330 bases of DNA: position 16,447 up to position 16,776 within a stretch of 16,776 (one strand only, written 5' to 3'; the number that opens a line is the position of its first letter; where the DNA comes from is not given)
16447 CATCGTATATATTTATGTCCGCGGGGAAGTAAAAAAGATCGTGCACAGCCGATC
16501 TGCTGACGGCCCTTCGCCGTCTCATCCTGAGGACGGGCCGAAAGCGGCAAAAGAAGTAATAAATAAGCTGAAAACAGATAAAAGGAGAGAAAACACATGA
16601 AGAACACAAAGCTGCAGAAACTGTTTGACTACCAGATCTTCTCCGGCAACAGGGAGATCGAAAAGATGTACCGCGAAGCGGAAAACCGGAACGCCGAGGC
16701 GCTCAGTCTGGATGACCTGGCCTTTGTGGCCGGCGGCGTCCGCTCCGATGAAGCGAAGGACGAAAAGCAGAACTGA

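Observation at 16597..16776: Unannotated 59-aa ORF: 47-aa leader ending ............, then a 12-aa Asp/Glu/Lys-rich tail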

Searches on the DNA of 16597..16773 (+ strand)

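Call 21: search_rna_families(sources=[L002, L004, L012, L005], threshold=evalue, max_evalue=0.1)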
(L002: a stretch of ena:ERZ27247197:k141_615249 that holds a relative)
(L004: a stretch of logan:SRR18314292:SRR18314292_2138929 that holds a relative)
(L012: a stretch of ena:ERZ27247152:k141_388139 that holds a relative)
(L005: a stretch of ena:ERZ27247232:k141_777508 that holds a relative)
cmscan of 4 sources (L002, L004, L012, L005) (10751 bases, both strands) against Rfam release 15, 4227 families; matches with E-value up to 0.1: 1.
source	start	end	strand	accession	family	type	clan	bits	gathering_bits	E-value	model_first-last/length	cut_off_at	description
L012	6587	6657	-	RF00029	Intron_gpII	Intron;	-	44.8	40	2.4e-06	1-77/77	no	Group II catalytic intron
